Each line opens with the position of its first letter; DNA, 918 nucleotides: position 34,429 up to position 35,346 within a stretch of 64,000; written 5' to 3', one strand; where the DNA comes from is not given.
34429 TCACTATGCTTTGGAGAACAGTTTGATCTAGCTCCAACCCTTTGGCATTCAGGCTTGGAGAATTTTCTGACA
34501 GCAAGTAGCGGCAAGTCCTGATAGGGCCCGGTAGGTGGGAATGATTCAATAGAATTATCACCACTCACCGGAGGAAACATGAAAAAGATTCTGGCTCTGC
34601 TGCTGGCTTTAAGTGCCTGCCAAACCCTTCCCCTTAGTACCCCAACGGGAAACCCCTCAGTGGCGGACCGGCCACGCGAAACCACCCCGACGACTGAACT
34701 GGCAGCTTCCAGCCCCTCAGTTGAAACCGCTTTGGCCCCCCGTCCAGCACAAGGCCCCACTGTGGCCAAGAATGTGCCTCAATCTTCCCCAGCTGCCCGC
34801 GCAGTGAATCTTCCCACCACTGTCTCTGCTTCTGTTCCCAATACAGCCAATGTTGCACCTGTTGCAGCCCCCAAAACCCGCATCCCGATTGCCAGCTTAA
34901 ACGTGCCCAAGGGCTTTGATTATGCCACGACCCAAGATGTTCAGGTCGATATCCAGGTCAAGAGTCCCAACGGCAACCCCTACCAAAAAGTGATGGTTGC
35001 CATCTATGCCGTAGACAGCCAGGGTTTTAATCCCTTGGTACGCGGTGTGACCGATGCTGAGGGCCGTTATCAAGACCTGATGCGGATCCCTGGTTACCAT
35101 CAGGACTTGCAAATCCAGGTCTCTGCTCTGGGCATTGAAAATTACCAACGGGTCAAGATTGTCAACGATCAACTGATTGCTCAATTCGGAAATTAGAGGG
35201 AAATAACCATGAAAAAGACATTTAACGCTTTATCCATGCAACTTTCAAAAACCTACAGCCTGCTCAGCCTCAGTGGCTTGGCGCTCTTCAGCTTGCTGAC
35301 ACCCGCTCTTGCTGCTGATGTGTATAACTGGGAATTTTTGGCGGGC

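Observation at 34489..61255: Bipartite motif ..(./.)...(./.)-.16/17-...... recurs six times, once in front of each transcription unit of the glycan locus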

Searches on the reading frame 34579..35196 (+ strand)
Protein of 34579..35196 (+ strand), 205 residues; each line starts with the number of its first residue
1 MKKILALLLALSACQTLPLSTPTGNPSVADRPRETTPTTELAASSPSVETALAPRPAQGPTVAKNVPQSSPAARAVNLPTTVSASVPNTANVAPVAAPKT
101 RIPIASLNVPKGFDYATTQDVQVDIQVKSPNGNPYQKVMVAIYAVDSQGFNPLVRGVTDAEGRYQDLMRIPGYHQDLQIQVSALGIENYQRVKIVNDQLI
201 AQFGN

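Call 5: search_protein_families(library=pfam, proteins=[window:34579-35196:+])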
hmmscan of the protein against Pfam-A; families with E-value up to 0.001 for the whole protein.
window:34579-35196:+ (205 aa): 0 families

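Call 11: find_encoding_contigs(protein=window:34579-35196:+, flank=10000, max_places=10)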
Protein window:34579-35196:+ (205 aa): 2 contigs read that carry it; 1 place shown.
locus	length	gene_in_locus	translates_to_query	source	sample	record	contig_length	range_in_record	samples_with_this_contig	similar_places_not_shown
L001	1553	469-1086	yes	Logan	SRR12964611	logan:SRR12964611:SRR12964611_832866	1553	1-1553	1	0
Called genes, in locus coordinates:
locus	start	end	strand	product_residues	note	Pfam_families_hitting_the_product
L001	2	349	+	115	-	?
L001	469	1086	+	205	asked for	-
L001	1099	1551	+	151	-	?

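Call 36: find_homologous_proteins(query=window:34579-35196:+, max_evalue=0.00001)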
Query window:34579-35196:+ (205 aa): 8 proteins with E <= 0.00001 among 1485 candidates.
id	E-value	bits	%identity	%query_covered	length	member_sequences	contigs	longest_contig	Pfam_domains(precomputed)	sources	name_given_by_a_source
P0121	7.7e-123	425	99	100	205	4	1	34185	-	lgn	-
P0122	3.9e-91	322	79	100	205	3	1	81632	-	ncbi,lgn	-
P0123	2.5e-89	316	78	100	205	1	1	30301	-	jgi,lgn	jgi:hypothetical protein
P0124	1.2e-53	200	54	100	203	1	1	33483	-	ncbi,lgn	ncbi:MAG: hypothetical protein AB7I41_10655 [Candidatus Sericytochromatia bacterium]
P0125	1.4e-48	183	52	97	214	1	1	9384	-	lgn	-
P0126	1.0e-37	148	48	60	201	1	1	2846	-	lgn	-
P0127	8.4e-37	145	48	65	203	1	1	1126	-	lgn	-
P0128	3.0e-35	140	50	53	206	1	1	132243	-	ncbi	ncbi:MAG: hypothetical protein ACO1RX_20740 [Candidatus Sericytochromatia bacterium]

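Call 37: find_encoding_contigs(protein=P0124, flank=10000, max_places=2)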
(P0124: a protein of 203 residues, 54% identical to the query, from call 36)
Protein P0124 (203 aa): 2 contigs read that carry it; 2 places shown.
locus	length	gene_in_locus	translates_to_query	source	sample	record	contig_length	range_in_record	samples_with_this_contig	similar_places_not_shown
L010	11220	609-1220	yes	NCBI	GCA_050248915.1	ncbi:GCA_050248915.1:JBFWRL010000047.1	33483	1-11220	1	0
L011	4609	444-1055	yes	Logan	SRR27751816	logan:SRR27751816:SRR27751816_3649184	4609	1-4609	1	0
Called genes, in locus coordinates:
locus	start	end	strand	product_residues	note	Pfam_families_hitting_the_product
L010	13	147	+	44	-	PF00072:Response_reg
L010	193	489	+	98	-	PF00196:GerE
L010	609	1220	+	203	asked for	-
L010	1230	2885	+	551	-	PF13448:DUF4114, PF16130:DUF4842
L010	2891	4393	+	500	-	PF00072:Response_reg, PF07228:SpoIIE, PF13581:HATPase_c_2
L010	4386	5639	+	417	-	PF13439:Glyco_transf_4, PF13579:Glyco_trans_4_4, PF20706:GT4-conflict, PF00534:Glycos_transf_1, PF13692:Glyco_trans_1_4, PF13524:Glyco_trans_1_2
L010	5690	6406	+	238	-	PF02397:Bac_transf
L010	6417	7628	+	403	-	PF13439:Glyco_transf_4, PF00534:Glycos_transf_1, PF13692:Glyco_trans_1_4, PF13524:Glyco_trans_1_2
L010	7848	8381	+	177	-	-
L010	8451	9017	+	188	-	-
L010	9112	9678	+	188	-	PF00440:TetR_N, PF16925:TetR_C_13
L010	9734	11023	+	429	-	PF13237:Fer4_10 (faint), PF13484:Fer4_16 (faint), PF02036:SCP2 (weak)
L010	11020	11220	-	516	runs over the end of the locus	PF01554:MatE (faint), PF13440:Polysacc_synt_3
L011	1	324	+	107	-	?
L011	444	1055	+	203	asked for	-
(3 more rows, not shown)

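Call 38: find_encoding_contigs(protein=P0128, flank=10000, max_places=2)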
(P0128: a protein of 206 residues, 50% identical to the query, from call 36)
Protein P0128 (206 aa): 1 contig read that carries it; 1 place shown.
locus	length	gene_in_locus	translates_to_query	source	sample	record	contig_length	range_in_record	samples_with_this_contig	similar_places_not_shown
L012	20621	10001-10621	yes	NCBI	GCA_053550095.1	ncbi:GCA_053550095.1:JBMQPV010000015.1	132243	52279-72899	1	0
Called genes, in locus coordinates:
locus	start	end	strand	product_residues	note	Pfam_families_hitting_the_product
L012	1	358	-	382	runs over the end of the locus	-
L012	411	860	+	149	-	PF13673:Acetyltransf_10, PF13508:Acetyltransf_7, PF08445:FR47, PF00583:Acetyltransf_1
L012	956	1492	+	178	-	-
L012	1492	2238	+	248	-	-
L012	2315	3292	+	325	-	PF00248:Aldo_ket_red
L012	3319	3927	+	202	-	PF00440:TetR_N, PF17935:TetR_C_27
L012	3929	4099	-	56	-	-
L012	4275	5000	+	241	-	-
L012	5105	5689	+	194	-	-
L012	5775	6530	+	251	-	PF00072:Response_reg, PF00486:Trans_reg_C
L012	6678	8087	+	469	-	PF00483:NTP_transferase, PF12804:NTP_transf_3 (weak), PF22640:ManC_GMP_beta-helix, PF01050:MannoseP_isomer, PF07883:Cupin_2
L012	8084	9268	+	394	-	PF00072:Response_reg, PF07730:HisKA_3, PF02518:HATPase_c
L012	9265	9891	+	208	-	PF00072:Response_reg, PF00196:GerE, PF08281:Sigma70_r4_2 (weak)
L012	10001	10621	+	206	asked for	-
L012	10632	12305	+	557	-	PF13448:DUF4114, PF16130:DUF4842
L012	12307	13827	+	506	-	PF00072:Response_reg, PF07228:SpoIIE, PF13581:HATPase_c_2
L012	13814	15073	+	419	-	PF13439:Glyco_transf_4, PF13579:Glyco_trans_4_4, PF20706:GT4-conflict, PF00534:Glycos_transf_1, PF13692:Glyco_trans_1_4, PF13524:Glyco_trans_1_2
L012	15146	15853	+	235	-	PF02397:Bac_transf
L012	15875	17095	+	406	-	PF13439:Glyco_transf_4, PF00534:Glycos_transf_1, PF13692:Glyco_trans_1_4, PF13524:Glyco_trans_1_2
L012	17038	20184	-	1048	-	PF00989:PAS (faint), PF13188:PAS_8 (weak), PF08448:PAS_4 (weak), PF13188:PAS_8 (weak), PF00512:HisKA, PF02518:HATPase_c, PF00072:Response_reg, PF01627:Hpt (weak), +2 more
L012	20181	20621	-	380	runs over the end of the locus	PF08495:FIST, PF10442:FIST_C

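Call 39: find_encoding_contigs(protein=P0122, flank=10000, max_places=2)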
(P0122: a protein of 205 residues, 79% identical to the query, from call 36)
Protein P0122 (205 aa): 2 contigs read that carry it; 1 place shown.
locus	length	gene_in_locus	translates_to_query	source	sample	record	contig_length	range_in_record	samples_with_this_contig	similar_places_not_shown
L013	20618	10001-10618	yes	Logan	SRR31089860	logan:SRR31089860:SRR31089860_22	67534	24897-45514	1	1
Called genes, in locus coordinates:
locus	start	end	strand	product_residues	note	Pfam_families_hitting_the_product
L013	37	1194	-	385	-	PF04055:Radical_SAM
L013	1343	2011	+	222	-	PF21321:HTH_66, PF04255:DUF433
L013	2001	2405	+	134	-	PF18478:PIN_10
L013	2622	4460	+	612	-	PF02463:SMC_N, PF13175:AAA_15, PF13304:AAA_21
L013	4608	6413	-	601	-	PF00270:DEAD, PF00271:Helicase_C, PF16124:RecQ_Zn_bind, PF09382:RQC, PF00570:HRDC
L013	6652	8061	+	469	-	PF00483:NTP_transferase, PF22640:ManC_GMP_beta-helix, PF01050:MannoseP_isomer, PF07883:Cupin_2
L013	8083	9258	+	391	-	PF00072:Response_reg, PF07730:HisKA_3, PF02518:HATPase_c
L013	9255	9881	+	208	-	PF00072:Response_reg, PF00196:GerE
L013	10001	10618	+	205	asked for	-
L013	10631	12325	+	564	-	PF13448:DUF4114, PF16130:DUF4842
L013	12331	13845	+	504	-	PF00072:Response_reg, PF07228:SpoIIE, PF13581:HATPase_c_2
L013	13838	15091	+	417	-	PF13439:Glyco_transf_4, PF13579:Glyco_trans_4_4, PF20706:GT4-conflict, PF00534:Glycos_transf_1, PF13692:Glyco_trans_1_4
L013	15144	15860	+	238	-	PF02397:Bac_transf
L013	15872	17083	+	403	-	PF13439:Glyco_transf_4, PF00534:Glycos_transf_1, PF13692:Glyco_trans_1_4, PF13524:Glyco_trans_1_2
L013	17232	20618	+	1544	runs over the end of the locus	PF00069:Pkinase (weak), PF01637:ATPase_2, PF13191:AAA_16, PF02518:HATPase_c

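Call 43: search_protein_families(library=ncbifam, proteins=[window:34579-35196:+], max_evalue=0.00001)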
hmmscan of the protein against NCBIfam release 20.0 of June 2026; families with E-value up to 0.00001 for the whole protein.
window:34579-35196:+ (205 aa): 0 families
